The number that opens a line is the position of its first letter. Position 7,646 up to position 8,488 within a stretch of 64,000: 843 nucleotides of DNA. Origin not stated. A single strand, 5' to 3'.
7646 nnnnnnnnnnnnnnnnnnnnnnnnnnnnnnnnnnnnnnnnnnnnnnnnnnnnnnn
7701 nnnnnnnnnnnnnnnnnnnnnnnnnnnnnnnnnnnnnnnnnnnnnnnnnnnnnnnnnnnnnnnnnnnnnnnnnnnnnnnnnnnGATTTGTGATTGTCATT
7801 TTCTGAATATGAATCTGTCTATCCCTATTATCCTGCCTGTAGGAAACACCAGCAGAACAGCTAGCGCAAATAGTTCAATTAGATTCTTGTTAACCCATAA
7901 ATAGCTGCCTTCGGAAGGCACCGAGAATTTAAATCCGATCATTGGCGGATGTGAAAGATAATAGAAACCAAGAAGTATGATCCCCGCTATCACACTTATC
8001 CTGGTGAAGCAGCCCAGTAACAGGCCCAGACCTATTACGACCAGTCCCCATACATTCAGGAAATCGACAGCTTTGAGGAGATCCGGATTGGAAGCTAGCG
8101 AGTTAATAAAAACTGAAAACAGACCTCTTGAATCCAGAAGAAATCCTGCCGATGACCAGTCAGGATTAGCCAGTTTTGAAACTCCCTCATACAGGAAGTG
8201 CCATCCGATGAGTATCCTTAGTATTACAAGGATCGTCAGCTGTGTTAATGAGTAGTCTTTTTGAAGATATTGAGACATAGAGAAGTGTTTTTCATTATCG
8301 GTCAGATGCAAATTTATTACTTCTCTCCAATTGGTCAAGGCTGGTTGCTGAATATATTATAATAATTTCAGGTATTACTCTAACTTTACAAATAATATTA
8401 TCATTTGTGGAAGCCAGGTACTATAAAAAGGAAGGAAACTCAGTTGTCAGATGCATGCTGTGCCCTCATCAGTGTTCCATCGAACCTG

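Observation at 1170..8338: Three signal-bearing Gfo/Idh/MocA oxidoreductases with DUF1080 lipoprotein, Tat TIM-barrel and DoxX: periplasmic 3-keto-glycoside-type pathway possibly wired to the quinone pool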

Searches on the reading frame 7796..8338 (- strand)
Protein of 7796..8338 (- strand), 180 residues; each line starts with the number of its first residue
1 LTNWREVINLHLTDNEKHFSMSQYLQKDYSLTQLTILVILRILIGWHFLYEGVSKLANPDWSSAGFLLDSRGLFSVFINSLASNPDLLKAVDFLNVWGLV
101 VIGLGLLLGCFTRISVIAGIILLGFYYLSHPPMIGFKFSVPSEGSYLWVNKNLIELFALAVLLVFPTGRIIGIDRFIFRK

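Call 3: search_protein_families(library=pfam, proteins=[window:7796-8338:-], max_evalue=0.01)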
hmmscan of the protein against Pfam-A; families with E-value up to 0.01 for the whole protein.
window:7796-8338:- (180 aa): 2 families
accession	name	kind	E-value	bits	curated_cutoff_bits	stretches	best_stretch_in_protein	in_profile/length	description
PF07681.17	DoxX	-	9.4e-07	29.8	23.6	1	37-123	2-76/85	DoxX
PF07291.16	MauE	-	0.00012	22.8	27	1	36-126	4-83/128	Methylamine utilisation protein MauE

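Call 4: search_protein_families(library=ncbifam, proteins=[window:7796-8338:-], max_evalue=0.01)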
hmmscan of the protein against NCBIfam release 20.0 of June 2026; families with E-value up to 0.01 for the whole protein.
window:7796-8338:- (180 aa): 2 families
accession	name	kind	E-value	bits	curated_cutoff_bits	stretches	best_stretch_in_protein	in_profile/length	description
NF041179.1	TQO_large_DoxD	equivalog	0.00023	21.2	300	1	27-180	7-162/181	thiosulfate:quinone oxidoreductase large subunit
NF050144.1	matur_HvfX_fam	equivalog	0.0028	17.8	80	1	37-121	4-78/165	HvfX family Cu-binding RiPP maturation protein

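Call 34: find_homologous_proteins(query=window:7799-8278:-, max_evalue=0.001)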
Query seq(160 aa) (160 aa): 3600 proteins with E <= 0.001 among 3868 candidates; the best 120 are listed.
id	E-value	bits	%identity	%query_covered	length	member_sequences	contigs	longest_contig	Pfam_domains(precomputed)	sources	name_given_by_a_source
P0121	9.9e-98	343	100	100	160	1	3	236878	PF07681.18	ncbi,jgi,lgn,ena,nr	ncbi:MAG TPA: DoxX family membrane protein [Bacteroidales bacterium]|nr:DoxX family membrane protein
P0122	1.7e-83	297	84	100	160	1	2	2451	PF07681.18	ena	-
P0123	7.1e-73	262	76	96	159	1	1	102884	PF07681.18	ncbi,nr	ncbi:MAG: DoxX family membrane protein [Bacteroidales bacterium]|nr:DoxX family membrane protein [Ba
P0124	6.6e-72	259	76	96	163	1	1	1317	PF07681.18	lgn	-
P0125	8.3e-72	259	76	94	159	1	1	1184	PF07681.18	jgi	jgi:thiosulfate dehydrogenase [quinone] large subunit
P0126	5.1e-71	256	74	96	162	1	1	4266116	-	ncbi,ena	-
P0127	9.2e-71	255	74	97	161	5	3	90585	PF07681.18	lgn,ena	-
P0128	1.5e-70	254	74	97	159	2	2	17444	PF07681.18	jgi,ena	jgi:thiosulfate dehydrogenase [quinone] large subunit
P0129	1.8e-70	254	76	95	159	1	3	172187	PF07681.18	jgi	-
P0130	2.1e-70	254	75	96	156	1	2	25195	PF07681.18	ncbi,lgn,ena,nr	ncbi:MAG TPA: DoxX subfamily [Bacteroidales bacterium]|nr:DoxX subfamily [Bacteroidales bacterium]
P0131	2.7e-70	254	72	97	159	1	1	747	PF07681.18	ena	-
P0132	6.6e-70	252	75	96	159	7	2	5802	PF07681.18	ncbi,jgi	jgi:thiosulfate dehydrogenase [quinone] large subunit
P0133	6.7e-70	252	68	98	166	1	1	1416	PF07681.18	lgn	-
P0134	7.0e-70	252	73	96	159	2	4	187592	PF07681.18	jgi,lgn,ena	-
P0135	1.0e-69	252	79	91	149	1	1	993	PF07681.18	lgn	-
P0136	1.2e-69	252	75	95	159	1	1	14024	PF07681.18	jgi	jgi:thiosulfate dehydrogenase [quinone] large subunit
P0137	1.2e-69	251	72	97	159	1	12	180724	PF07681.18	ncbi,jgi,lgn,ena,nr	ncbi:MAG TPA: DoxX family membrane protein [Bacteroidetes bacterium]|nr:DoxX family membrane protein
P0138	2.6e-69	250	71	97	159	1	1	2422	PF07681.18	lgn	-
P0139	2.9e-69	250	72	97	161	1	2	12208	PF07681.18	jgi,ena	-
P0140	4.5e-69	250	73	96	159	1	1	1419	PF07681.18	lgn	-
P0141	5.4e-69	249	72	97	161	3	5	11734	PF07681.18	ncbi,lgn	-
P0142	6.0e-69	249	71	96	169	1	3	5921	PF07681.18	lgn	-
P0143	6.7e-69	249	73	96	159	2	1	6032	PF07681.18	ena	-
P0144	8.4e-69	249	70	96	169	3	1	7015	PF07681.18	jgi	-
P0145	2.0e-68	248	71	98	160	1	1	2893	PF07681.18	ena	-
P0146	3.2e-68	247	67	99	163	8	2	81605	PF07681.18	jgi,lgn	jgi:thiosulfate dehydrogenase [quinone] large subunit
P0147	3.3e-68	247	71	97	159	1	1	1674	PF07681.18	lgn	-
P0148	3.5e-68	247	70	99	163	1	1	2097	PF07681.18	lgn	-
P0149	5.2e-68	246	69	98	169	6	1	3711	PF07681.18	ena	-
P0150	7.4e-68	246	73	95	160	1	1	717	PF07681.18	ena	-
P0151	7.7e-68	246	70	96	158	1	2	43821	PF07681.18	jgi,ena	-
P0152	8.3e-68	246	67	99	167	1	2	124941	PF07681.18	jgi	jgi:thiosulfate dehydrogenase [quinone] large subunit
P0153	8.5e-68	245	72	97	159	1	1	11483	PF07681.18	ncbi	-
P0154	9.4e-68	245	68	99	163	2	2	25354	PF07681.18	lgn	-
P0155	9.7e-68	245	70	96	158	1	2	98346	PF07681.18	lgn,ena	-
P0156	9.8e-68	245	70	99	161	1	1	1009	PF07681.18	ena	-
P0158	1.0e-67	245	69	98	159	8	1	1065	PF07681.18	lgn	-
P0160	2.2e-67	244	66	96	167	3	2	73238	PF07681.18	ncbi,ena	-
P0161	2.3e-67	244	69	98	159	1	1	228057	PF07681.18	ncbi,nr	ncbi:MAG: DoxX family membrane protein [Bacteroidales bacterium]|nr:DoxX family membrane protein [Ba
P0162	2.7e-67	244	68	99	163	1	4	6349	PF07681.18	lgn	-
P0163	3.4e-67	244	72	95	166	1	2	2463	PF07681.18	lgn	-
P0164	3.5e-67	244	69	99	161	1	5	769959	PF07681.18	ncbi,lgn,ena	-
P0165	3.9e-67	243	70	96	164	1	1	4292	PF07681.18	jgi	jgi:thiosulfate dehydrogenase (quinone) large subunit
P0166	5.1e-67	243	69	99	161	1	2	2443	PF07681.18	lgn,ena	-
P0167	5.1e-67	243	70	96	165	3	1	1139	PF07681.18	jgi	-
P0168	5.4e-67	243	69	98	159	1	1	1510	PF07681.18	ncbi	-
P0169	9.3e-67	242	71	96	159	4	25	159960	PF07681.18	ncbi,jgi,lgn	-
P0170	1.0e-66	242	68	99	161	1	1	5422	PF07681.18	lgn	-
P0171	1.0e-66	242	72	95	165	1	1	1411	PF07681.18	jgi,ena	-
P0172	1.4e-66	242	68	100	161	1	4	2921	PF07681.18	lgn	-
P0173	1.4e-66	242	69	95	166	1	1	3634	PF07681.18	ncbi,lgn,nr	ncbi:MAG: DoxX family membrane protein [Bacteroidetes bacterium]|nr:DoxX family membrane protein [Ba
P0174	1.5e-66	241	70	97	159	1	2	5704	PF04173.19,PF07681.18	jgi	jgi:thiosulfate dehydrogenase [quinone] large subunit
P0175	1.6e-66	241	68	99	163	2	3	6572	PF07681.18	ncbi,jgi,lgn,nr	ncbi:MAG: DoxX family membrane protein [Bacteroidia bacterium]|nr:MAG: DoxX family membrane protein 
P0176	1.8e-66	241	68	99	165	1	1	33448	PF07681.18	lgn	-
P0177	2.0e-66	241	69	96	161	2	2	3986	PF07681.18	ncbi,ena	-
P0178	2.2e-66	241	68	100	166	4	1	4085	PF07681.18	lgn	-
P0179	2.5e-66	241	72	96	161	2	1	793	PF07681.18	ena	-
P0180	2.9e-66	240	70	95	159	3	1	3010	PF07681.18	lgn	-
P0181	3.3e-66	240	68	99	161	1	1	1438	PF07681.18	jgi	-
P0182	4.1e-66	240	74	91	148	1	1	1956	PF07681.18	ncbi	-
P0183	8.0e-66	239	68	99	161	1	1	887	PF07681.18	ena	-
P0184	9.4e-66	239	69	96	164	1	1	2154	PF07681.18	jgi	jgi:thiosulfate dehydrogenase (quinone) large subunit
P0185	1.1e-65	239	74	89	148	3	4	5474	PF07681.18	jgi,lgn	jgi:thiosulfate dehydrogenase [quinone] large subunit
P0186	1.2e-65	239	69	95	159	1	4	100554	PF07681.18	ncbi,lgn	ncbi:MAG: DoxX family membrane protein [Bacteroidota bacterium]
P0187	1.6e-65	238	71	96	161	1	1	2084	PF07681.18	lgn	-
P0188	1.7e-65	238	68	95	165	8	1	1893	PF07681.18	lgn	-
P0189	1.8e-65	238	71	96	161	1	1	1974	PF07681.18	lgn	-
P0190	2.1e-65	238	67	95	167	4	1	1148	PF07681.18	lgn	-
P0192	2.2e-65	238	67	99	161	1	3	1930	PF07681.18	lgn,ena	-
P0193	3.7e-65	237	66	95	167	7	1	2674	PF07681.18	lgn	-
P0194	4.4e-65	237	69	96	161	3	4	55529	PF07681.18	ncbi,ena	-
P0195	4.9e-65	237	71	94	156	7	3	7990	PF07681.18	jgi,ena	-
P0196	5.2e-65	236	71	96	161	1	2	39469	PF07681.18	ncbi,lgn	-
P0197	6.1e-65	236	67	98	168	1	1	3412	PF07681.18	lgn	-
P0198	7.5e-65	236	69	96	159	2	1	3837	PF07681.18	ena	-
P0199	7.7e-65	236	72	91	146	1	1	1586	PF07681.18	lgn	-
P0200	1.1e-64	235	68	95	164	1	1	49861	PF07681.18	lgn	-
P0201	1.1e-64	235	68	96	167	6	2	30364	PF07681.18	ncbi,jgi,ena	-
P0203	1.6e-64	235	72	91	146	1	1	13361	PF07681.18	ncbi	-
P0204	2.5e-64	234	69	93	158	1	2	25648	PF07681.18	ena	-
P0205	2.6e-64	234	71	95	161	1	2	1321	PF07681.18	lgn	-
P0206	3.1e-64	234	66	99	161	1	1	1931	PF07681.18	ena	-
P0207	3.9e-64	234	68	96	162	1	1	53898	PF07681.18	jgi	-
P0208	6.3e-64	233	68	95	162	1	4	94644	PF07681.18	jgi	-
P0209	7.9e-64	233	67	96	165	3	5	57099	PF07681.18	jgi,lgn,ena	-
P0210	1.3e-63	232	69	96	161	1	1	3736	PF07681.18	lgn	-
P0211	1.4e-63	232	70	95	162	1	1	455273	PF07681.18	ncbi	-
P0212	1.6e-63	232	66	95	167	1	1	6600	PF07681.18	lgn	-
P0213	1.6e-63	232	68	94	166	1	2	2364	PF07681.18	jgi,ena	-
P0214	1.8e-63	231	66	98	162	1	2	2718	PF07681.18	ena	-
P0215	2.1e-63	231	70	94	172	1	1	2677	PF07681.18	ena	-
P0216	2.4e-63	231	73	89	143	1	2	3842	PF07681.18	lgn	-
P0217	2.7e-63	231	64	96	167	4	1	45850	PF07681.18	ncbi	-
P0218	3.2e-63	231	64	98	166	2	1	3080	PF07681.18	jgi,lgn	jgi:thiosulfate dehydrogenase [quinone] large subunit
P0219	3.3e-63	231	67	99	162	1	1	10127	PF07681.18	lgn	-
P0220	3.6e-63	230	70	95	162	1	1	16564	PF07681.18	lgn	-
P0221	3.8e-63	230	66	97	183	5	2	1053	PF07681.18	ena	-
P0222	4.1e-63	230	66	95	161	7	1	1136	PF07681.18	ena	-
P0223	5.8e-63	230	66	97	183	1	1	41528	PF07681.18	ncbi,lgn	-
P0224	5.8e-63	230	64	96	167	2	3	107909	PF07681.18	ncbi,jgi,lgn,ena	-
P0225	7.5e-63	229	65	97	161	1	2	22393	PF07681.18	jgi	jgi:thiosulfate dehydrogenase (quinone) large subunit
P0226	8.2e-63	229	68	94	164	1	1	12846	PF07681.18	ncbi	-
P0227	8.5e-63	229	69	94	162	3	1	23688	PF07681.18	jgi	-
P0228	9.1e-63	229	69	95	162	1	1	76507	PF07681.18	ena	-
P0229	9.9e-63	229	69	95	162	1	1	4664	PF07681.18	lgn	-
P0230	9.9e-63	229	65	96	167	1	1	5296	PF07681.18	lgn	-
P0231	1.0e-62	229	64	96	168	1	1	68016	PF07681.18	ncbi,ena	-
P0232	1.0e-62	229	68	95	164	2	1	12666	PF07681.18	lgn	-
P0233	1.2e-62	229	67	93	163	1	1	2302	PF07681.18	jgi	jgi:thiosulfate dehydrogenase (quinone) large subunit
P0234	1.3e-62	229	65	97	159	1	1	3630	PF07681.18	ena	-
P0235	1.4e-62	229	65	96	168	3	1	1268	PF07681.18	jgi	-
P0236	1.4e-62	228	66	97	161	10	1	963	PF07681.18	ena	-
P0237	1.8e-62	228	68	95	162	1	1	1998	PF07681.18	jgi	jgi:thiosulfate dehydrogenase [quinone] large subunit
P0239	2.0e-62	228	66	96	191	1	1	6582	PF07681.18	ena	-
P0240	2.0e-62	228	70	95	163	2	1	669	PF07681.18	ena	-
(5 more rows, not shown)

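Call 79: search_protein_representatives(protein=window:7799-8278:-)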
Query: 160 residues. Proteins with E-value up to 0.001 (for the whole library): 1832; up to 1e-10: 944; up to 1e-30: 74. The best 150 are listed.
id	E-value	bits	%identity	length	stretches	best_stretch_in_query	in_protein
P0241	7.1e-50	185.6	56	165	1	8-157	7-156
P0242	2.2e-49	184.0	54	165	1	6-160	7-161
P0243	9.5e-46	172.1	54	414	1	5-156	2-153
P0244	1.2e-45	171.8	54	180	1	15-158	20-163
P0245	1.0e-44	168.8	57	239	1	14-156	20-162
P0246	3.0e-44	167.3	55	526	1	15-155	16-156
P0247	5.5e-44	166.4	54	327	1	10-156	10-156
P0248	9.2e-44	165.7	54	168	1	7-157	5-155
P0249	1.4e-43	165.1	56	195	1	13-155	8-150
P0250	2.4e-43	164.3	52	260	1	11-156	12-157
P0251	8.2e-43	162.6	53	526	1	13-157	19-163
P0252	1.5e-42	161.7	54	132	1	5-134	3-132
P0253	3.5e-42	160.5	53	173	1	13-159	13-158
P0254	4.2e-42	160.3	54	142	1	16-146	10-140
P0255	2.2e-40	154.7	54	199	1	8-146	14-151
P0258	1.2e-39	152.3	50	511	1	15-157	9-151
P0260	3.6e-39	150.7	52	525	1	9-157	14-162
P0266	3.6e-37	144.2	50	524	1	15-159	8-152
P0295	8.6e-33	130.0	45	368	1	8-156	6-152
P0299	2.4e-32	128.5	46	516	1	15-156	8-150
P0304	4.8e-32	127.6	45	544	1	12-156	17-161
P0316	2.1e-30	122.3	44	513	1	16-155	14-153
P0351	1.7e-27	112.8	42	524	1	16-154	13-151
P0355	2.7e-27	112.1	41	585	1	13-159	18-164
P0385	1.6e-25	106.4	39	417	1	8-156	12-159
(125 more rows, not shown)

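Call 80: search_protein_families(library=pfam, proteins=[P0246, P0251, P0258, P0266, P0304, P0355, P0243, P0247, P0295, P0385], max_evalue=0.001)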
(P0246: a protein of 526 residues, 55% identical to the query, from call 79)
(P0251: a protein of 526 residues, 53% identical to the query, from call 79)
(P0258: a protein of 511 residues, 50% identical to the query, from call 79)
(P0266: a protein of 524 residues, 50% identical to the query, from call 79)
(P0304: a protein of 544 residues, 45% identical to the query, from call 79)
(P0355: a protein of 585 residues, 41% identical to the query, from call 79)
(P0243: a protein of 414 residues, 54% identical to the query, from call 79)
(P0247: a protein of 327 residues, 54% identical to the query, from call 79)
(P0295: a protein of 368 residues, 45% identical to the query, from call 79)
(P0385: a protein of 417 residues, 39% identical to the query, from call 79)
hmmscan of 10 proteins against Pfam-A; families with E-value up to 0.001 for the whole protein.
P0246 (526 aa): 1 family
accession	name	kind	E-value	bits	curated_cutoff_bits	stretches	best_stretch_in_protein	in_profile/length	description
PF07681.17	DoxX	-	1.3e-05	26.1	23.6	1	17-107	1-79/85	DoxX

P0251 (526 aa): 1 family
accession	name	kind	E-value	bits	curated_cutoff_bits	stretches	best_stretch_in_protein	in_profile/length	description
PF07681.17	DoxX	-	4.8e-05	24.3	23.6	1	23-111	2-78/85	DoxX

P0258 (511 aa): 1 family
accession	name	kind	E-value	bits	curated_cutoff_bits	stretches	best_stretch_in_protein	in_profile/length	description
PF07681.17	DoxX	-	0.00022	22.2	23.6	1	11-100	2-80/85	DoxX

P0266 (524 aa): 1 family
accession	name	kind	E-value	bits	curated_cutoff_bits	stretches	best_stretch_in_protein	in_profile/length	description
PF07681.17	DoxX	-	1.5e-06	29.2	23.6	1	10-100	2-80/85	DoxX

P0304 (544 aa): 1 family
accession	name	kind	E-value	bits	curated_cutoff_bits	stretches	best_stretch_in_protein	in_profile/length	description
PF07681.17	DoxX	-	3.4e-07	31.2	23.6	1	22-112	2-80/85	DoxX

P0355 (585 aa): 5 families
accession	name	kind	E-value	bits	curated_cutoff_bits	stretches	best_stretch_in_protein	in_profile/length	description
PF01070.24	FMN_dh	-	6.4e-110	367.9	24.9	1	247-567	3-348/350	FMN-dependent dehydrogenase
PF05690.20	ThiG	-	3.6e-06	27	23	0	482-519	167-202/247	Thiazole biosynthesis protein ThiG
PF07681.17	DoxX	-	0.00017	22.6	23.6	1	22-110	2-78/85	DoxX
PF03060.21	NMO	-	0.00041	20.3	28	1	451-525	149-226/331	Nitronate monooxygenase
PF00478.31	IMPDH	-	0.00085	18.9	25.6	0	492-522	207-237/345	IMP dehydrogenase / GMP reductase domain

P0243 (414 aa): 1 family
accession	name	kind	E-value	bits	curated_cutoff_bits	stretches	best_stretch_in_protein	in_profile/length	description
PF07681.17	DoxX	-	0.00014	22.9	23.6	1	14-102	2-78/85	DoxX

P0247 (327 aa): 1 family
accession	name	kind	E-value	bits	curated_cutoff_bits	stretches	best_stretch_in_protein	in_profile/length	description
PF07681.17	DoxX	-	2.1e-06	28.7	23.6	1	17-105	2-78/85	DoxX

P0295 (368 aa): 2 families
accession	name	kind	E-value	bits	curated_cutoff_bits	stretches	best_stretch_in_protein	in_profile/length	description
PF01070.24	FMN_dh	-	1.3e-32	113.7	24.9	1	241-364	1-124/350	FMN-dependent dehydrogenase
PF07681.17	DoxX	-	2.3e-06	28.6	23.6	1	15-106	2-81/85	DoxX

P0385 (417 aa): 0 families

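Call 91: list_cluster_members(proteins=[P0266, P0260, P0355, P0251, P0316, P0299])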
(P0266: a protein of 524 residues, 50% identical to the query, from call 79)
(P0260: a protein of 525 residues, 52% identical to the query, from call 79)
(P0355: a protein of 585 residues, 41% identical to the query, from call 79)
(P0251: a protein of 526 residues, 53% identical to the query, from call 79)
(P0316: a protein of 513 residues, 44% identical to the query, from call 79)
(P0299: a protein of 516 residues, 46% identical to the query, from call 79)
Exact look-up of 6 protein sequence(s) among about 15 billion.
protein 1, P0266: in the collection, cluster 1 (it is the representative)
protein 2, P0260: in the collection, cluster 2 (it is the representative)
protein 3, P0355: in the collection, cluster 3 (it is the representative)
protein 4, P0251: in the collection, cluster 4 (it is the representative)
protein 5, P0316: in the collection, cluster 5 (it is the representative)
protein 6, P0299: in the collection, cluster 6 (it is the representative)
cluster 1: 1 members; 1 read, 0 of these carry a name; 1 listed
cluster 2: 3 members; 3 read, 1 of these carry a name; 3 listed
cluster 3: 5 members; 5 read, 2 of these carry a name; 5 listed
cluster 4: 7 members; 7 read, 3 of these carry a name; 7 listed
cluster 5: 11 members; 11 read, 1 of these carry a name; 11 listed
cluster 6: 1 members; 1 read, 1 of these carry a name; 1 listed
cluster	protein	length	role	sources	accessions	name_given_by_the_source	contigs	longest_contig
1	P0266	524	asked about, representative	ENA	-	-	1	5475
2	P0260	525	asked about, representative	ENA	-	-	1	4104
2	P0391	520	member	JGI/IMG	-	uncharacterized membrane protein YphA (DoxX/SURF4 family)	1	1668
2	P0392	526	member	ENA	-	-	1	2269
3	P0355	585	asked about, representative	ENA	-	-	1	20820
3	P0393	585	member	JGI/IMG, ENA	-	4-hydroxymandelate oxidase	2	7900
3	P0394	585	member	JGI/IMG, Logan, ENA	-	4-hydroxymandelate oxidase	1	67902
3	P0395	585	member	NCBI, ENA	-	-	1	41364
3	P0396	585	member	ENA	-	-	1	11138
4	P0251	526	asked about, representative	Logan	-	-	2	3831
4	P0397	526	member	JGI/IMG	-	uncharacterized membrane protein YphA (DoxX/SURF4 family)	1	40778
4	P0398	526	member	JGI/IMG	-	uncharacterized membrane protein YphA (DoxX/SURF4 family)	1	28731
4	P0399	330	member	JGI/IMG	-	hypothetical protein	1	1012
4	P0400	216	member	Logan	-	-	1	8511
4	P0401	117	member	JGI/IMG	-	-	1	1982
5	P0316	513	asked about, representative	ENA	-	-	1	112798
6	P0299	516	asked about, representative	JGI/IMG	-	uncharacterized membrane protein YphA (DoxX/SURF4 family)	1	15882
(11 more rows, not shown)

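Call 92: find_encoding_contigs(protein=P0316, flank=8000, max_places=4)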
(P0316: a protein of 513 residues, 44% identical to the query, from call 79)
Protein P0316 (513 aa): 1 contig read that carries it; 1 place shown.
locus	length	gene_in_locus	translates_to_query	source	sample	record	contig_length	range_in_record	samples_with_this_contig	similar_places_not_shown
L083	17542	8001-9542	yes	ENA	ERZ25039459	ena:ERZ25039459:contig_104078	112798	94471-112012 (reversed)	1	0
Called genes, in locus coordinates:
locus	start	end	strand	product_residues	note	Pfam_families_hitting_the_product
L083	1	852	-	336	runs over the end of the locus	PF03853:YjeF_N, PF01256:Carb_kinase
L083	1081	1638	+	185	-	PF07690:MFS_1, PF00854:PTR2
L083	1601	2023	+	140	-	-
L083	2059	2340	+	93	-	-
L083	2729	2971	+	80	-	-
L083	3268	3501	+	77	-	PF00696:AA_kinase (weak)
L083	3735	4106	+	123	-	PF00696:AA_kinase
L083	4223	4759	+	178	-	PF22468:ACT_9, PF13840:ACT_7, PF01842:ACT (weak), PF22468:ACT_9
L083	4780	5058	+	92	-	PF03447:NAD_binding_3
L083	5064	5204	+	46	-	PF00742:Homoserine_dh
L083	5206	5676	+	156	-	PF00742:Homoserine_dh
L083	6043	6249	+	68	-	PF00291:PALP (weak)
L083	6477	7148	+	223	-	PF24857:THR4_C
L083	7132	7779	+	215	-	PF00702:Hydrolase, PF12710:HAD (weak)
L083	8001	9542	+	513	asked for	-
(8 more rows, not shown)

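Call 93: find_encoding_contigs(protein=P0394, flank=8000, max_places=3)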
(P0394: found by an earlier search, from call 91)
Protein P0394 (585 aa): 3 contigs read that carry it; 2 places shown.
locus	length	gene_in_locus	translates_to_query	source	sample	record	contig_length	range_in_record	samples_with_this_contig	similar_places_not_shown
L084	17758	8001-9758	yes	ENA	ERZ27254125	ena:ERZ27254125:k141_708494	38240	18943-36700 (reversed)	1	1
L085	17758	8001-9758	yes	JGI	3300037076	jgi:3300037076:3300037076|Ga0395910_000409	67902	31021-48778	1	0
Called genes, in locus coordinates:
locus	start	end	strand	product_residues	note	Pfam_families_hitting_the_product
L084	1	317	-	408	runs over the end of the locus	PF00083:Sugar_tr (weak), PF07690:MFS_1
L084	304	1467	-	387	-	PF01408:GFO_IDH_MocA, PF03447:NAD_binding_3 (faint), PF22725:GFO_IDH_MocA_C3, PF02894:GFO_IDH_MocA_C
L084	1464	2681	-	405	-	PF00682:HMGL-like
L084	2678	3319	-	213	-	PF02734:Dak2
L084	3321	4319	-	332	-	PF02733:Dak1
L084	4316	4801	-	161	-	PF02502:LacAB_rpiB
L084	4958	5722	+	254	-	PF00106:adh_short, PF08659:KR, PF13561:adh_short_C2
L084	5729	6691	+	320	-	PF01261:AP_endonuc_2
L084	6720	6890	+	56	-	-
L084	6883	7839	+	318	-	PF00753:Lactamase_B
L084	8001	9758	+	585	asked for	PF01070:FMN_dh, PF05690:ThiG (faint)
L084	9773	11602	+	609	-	PF16743:PliI (faint), PF01839:FG-GAP (faint), PF13517:FG-GAP_3 (weak), PF17851:GH43_C2, PF07081:DUF1349 (weak)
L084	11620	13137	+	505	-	-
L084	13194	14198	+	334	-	PF02424:ApbE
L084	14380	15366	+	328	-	PF00248:Aldo_ket_red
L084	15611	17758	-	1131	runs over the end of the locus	PF13620:CarboxypepD_reg, PF25183:OMP_b-brl_4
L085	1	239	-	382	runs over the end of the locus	PF00083:Sugar_tr (weak), PF07690:MFS_1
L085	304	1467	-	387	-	PF01408:GFO_IDH_MocA, PF03447:NAD_binding_3 (faint), PF22725:GFO_IDH_MocA_C3, PF02894:GFO_IDH_MocA_C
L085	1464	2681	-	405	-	PF00682:HMGL-like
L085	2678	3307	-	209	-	PF02734:Dak2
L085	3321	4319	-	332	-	PF02733:Dak1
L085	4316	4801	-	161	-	PF02502:LacAB_rpiB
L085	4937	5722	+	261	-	PF00106:adh_short, PF08659:KR, PF13561:adh_short_C2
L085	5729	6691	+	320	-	PF01261:AP_endonuc_2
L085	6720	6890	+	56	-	-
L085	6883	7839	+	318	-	PF00753:Lactamase_B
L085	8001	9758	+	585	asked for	PF01070:FMN_dh, PF05690:ThiG (faint)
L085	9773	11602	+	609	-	PF16743:PliI (faint), PF01839:FG-GAP (faint), PF13517:FG-GAP_3 (weak), PF17851:GH43_C2, PF07081:DUF1349 (weak)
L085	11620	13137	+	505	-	-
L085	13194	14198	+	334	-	PF02424:ApbE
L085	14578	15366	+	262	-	PF00248:Aldo_ket_red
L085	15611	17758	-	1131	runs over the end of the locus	PF13620:CarboxypepD_reg, PF25183:OMP_b-brl_4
